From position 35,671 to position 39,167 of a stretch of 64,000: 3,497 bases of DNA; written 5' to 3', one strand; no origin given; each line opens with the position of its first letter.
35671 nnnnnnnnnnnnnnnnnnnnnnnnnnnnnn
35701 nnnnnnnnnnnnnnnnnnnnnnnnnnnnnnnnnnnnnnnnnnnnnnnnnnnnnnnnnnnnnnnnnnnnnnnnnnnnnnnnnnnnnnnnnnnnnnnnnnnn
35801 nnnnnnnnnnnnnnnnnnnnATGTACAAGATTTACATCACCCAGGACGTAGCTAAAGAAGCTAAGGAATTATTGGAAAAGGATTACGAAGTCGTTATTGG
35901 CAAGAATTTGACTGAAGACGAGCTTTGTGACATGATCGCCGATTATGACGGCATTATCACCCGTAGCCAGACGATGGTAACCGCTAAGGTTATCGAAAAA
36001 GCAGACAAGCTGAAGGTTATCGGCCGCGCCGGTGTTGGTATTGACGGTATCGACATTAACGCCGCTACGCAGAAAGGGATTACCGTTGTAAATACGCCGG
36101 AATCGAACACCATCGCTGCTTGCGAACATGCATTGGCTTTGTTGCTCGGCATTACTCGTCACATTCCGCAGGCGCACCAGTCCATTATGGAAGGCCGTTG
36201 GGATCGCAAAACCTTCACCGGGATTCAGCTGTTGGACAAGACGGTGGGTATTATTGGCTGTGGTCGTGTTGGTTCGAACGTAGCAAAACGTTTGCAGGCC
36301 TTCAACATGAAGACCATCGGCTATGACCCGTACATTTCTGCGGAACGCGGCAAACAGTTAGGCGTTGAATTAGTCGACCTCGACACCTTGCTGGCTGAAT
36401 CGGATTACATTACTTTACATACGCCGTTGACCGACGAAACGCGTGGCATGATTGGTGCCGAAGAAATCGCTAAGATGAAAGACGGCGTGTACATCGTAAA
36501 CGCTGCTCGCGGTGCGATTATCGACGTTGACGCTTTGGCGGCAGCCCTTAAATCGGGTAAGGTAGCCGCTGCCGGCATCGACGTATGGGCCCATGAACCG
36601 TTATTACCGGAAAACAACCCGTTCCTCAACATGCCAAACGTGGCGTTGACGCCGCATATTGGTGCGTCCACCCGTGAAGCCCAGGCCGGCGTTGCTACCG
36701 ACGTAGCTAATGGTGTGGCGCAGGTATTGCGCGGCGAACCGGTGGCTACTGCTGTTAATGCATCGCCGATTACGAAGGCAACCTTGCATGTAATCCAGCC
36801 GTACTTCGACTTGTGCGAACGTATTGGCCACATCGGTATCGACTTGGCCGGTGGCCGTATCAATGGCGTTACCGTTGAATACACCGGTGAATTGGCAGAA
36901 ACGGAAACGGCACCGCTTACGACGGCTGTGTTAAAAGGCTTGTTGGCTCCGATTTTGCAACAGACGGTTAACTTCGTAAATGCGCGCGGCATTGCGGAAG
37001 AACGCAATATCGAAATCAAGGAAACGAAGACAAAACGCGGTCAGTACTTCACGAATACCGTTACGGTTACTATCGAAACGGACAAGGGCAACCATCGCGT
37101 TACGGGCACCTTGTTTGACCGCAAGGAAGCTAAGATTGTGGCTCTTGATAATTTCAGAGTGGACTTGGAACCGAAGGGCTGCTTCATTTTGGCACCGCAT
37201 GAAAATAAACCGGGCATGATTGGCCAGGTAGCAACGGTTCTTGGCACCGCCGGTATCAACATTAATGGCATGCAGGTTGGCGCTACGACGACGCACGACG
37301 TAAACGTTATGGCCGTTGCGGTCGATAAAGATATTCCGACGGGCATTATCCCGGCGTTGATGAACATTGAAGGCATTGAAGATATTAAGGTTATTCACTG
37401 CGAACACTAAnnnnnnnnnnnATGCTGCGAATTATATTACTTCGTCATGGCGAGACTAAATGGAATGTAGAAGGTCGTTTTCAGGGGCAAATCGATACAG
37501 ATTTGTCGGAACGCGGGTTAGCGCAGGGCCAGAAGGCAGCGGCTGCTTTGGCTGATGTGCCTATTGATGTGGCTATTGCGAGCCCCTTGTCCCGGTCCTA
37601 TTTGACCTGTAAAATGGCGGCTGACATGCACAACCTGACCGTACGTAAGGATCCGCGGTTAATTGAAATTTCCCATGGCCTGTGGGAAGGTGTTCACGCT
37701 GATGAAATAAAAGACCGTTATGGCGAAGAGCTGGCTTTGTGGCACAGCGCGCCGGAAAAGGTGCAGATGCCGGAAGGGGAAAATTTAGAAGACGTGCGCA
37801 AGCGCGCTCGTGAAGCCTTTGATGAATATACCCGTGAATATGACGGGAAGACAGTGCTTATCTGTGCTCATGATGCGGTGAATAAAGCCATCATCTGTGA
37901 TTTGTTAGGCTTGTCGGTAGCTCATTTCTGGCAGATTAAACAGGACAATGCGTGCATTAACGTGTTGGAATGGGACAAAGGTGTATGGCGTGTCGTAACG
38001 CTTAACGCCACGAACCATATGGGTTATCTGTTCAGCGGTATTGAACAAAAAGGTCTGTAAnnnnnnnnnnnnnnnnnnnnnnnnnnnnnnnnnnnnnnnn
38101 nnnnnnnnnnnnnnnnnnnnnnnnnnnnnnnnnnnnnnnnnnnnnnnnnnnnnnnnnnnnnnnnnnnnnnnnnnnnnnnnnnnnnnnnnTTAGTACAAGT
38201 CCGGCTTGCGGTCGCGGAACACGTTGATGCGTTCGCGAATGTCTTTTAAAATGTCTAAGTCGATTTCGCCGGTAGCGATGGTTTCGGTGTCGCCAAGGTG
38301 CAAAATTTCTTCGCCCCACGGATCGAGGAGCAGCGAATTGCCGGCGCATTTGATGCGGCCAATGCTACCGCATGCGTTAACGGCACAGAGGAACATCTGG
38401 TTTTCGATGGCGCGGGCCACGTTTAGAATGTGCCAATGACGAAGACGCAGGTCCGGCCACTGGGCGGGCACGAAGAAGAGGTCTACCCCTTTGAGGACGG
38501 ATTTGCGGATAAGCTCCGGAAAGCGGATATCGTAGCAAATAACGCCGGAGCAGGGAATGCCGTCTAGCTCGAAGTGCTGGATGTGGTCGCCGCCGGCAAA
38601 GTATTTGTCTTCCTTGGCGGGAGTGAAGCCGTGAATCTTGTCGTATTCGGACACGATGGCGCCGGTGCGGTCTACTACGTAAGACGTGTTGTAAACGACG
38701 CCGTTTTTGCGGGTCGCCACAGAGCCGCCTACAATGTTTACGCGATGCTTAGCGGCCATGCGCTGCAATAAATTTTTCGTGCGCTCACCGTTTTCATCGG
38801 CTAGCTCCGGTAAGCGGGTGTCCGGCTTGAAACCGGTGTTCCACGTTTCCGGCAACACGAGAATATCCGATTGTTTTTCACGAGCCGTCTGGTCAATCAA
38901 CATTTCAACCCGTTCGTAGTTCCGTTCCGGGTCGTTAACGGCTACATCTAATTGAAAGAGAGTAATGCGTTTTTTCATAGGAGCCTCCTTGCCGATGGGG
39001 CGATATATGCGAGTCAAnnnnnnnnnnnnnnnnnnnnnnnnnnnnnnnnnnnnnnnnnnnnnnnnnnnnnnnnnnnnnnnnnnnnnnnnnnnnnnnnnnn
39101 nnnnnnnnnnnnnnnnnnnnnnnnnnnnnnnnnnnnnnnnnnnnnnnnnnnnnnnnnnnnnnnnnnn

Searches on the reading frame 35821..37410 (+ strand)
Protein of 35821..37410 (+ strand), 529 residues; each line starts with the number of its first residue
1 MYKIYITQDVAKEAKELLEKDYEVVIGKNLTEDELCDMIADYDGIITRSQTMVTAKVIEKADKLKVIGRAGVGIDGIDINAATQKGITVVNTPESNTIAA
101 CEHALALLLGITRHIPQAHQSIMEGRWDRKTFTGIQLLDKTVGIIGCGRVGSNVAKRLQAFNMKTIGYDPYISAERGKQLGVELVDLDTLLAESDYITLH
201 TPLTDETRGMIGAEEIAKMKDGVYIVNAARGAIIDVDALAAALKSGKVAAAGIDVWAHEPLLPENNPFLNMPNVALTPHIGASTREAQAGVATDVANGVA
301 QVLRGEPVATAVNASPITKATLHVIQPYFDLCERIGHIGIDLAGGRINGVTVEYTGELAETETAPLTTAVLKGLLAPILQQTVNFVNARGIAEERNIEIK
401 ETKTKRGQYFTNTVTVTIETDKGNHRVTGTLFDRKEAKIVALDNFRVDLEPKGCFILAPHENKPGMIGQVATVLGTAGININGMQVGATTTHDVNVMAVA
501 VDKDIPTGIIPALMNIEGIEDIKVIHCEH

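Call 6: search_protein_families(library=ncbifam, proteins=[window:35821-37410:+])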
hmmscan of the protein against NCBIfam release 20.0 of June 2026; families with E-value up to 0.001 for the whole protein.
window:35821-37410:+ (529 aa): 23 families
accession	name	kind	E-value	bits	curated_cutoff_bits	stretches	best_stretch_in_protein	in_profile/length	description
TIGR01327.1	PGDH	equivalog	7.8e-191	635.4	454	1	3-526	1-524/525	phosphoglycerate dehydrogenase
NF009714.1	PRK13243.1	equivalog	1.4e-78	264.6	455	1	3-315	4-325/332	glyoxylate reductase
NF008759.0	PRK11790.1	equivalog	2.9e-75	253.5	404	2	3-319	13-333/410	phosphoglycerate dehydrogenase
NF005750.0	PRK07574.1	equivalog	1.1e-57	195.9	329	1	20-308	67-362/386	NAD-dependent formate dehydrogenase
NF011938.0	PRK15409.1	equivalog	3e-57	194.1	492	1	9-313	10-319/324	glyoxylate/hydroxypyruvate reductase GhrB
NF005069.0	PRK06487.1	equivalog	2.4e-56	191.2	448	1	29-308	36-316/320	2-hydroxyacid dehydrogenase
NF006263.0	PRK08410.1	equivalog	2.5e-45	155.2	389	1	23-304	24-308/311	D-2-hydroxyacid dehydrogenase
NF041369.1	Dhydh_Halo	equivalog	1.2e-42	146.2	400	1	41-310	33-302/305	D-2-hydroxyacid dehydrogenase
NF005387.0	PRK06932.1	equivalog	1.4e-41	142.5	492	1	31-289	34-296/314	2-hydroxyacid dehydrogenase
NF000492.1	vanH_gen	exception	4.8e-39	134.2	540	1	62-260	65-256/312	D-lactate dehydrogenase VanH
NF001309.0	PRK00257.1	equivalog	9.7e-38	130.1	434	1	37-306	33-281/379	4-phosphoerythronate dehydrogenase PdxB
NF006374.0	PRK08605.1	subfamily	5.4e-33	114.4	356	1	20-312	24-331/332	D-lactate dehydrogenase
NF000371.1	vanH_Agroup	exception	1.2e-32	113.4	700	1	58-287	66-300/322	VanH-A/VanH-Pt family D-lactate dehydrogenase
NF005027.0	PRK06436.1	equivalog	1.5e-31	109.7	261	1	29-307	19-284/303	2-hydroxyacid dehydrogenase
NF011966.0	PRK15438.1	equivalog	3.5e-30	105.3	687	1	24-304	24-279/378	4-phosphoerythronate dehydrogenase PdxB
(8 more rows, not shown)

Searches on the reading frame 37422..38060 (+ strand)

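Call 6: search_protein_families(library=ncbifam, proteins=[window:37422-38060:+])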
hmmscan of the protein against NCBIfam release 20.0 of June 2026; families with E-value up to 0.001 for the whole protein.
window:37422-38060:+ (212 aa): 18 families
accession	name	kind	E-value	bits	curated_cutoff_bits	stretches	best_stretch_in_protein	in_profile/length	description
NF045917.1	PhserinePhPspA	equivalog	1.1e-54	185.4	350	1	1-204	1-204/211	phosphoserine phosphatase PspA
TIGR03162.1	ribazole_cobC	equivalog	7.2e-43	146.1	162.9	1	4-182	1-176/176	alpha-ribazole phosphatase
NF005567.0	PRK07238.1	equivalog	2.2e-37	129.3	326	1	3-200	179-377/378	bifunctional RNase H/acid phosphatase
TIGR03848.1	MSMEG_4193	subfamily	1.8e-30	105.9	203.85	1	4-197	2-199/204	MSMEG_4193 family putative phosphomutase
NF009994.0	PRK13463.1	equivalog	1.7e-29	103.1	277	1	4-197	5-199/203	phosphoserine phosphatase 1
NF011580.0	PRK15004.1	equivalog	4.2e-29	102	250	1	3-197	2-196/203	adenosylcobalamin/alpha-ribazole phosphatase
NF009993.0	PRK13462.1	equivalog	1.8e-24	86.5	226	1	3-199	7-196/203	acid phosphatase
NF002901.0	PRK03482.1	equivalog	3e-24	85.8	261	1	1-190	1-190/215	2,3-diphosphoglycerate-dependent phosphoglycerate mutase GpmB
NF038349.1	dPGM_arch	equivalog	3.5e-24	85.8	225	1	4-195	1-181/194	2,3-diphosphoglycerate-dependent phosphoglycerate mutase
NF002217.0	PRK01112.1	equivalog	5.7e-22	78.2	320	2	1-71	1-71/228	2,3-bisphosphoglycerate-dependent phosphoglycerate mutase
NF010713.0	PRK14115.1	equivalog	7.2e-21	74.6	305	1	1-107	1-113/248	2,3-diphosphoglycerate-dependent phosphoglycerate mutase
NF010718.0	PRK14120.1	equivalog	2.9e-20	72.6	366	1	3-107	6-116/249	phosphoglyceromutase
TIGR01258.1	pgm_1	subfamily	6.1e-20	71.6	81.7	1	3-104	2-108/245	2,3-bisphosphoglycerate-dependent phosphoglycerate mutase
NF002339.0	PRK01295.1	equivalog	1.9e-19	69.9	316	1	4-168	5-176/206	2,3-bisphosphoglycerate-dependent phosphoglycerate mutase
NF010717.0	PRK14119.1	equivalog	3.4e-15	56.3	378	1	1-104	1-109/228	2,3-diphosphoglycerate-dependent phosphoglycerate mutase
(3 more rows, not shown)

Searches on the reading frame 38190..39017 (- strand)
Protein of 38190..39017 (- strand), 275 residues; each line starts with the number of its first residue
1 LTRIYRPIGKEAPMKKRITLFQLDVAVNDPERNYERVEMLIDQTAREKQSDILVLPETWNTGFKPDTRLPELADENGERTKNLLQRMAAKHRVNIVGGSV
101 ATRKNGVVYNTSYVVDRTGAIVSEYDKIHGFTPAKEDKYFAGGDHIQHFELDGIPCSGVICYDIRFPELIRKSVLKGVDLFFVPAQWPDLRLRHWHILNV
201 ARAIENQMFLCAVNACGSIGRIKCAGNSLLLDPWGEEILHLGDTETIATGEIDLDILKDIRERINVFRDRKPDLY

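Call 6: search_protein_families(library=ncbifam, proteins=[window:38190-39017:-])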
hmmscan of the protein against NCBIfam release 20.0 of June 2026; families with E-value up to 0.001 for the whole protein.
window:38190-39017:- (275 aa): 10 families
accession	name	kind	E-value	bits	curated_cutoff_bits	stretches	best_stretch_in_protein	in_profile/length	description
NF033621.1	de_GSH_amidase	exception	1.8e-34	119.3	355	1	28-271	11-254/260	deaminated glutathione amidase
NF007757.0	PRK10438.1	equivalog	1.2e-33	116.4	249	1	17-270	5-250/256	amidohydrolase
NF040852.1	nitrile_Arch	equivalog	3.6e-31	108.3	500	1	17-275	2-260/262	nitrilase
NF043013.1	DeGluthAmidYersProt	equivalog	2.8e-21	75.9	500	1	62-269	46-267/278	deaminated glutathione amidase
TIGR03381.1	agmatine_aguB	equivalog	3.6e-21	75.7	410.25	1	21-275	6-276/279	N-carbamoylputrescine amidase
NF010588.0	PRK13981.1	equivalog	7.5e-18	64.2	479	1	15-242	4-233/546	NAD+ synthase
NF009803.0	PRK13287.1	equivalog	7.7e-17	61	406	1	28-263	30-268/333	formamidase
TIGR00546.1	lnt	equivalog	1.2e-16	60.9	132.9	2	29-129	179-272/395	apolipoprotein N-acyltransferase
NF009802.0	PRK13286.1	equivalog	8e-10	38.2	427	1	95-263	102-269/345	aliphatic amidase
NF002730.0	PRK02628.1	equivalog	4.3e-05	21.9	473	1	17-151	14-148/677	NAD(+) synthase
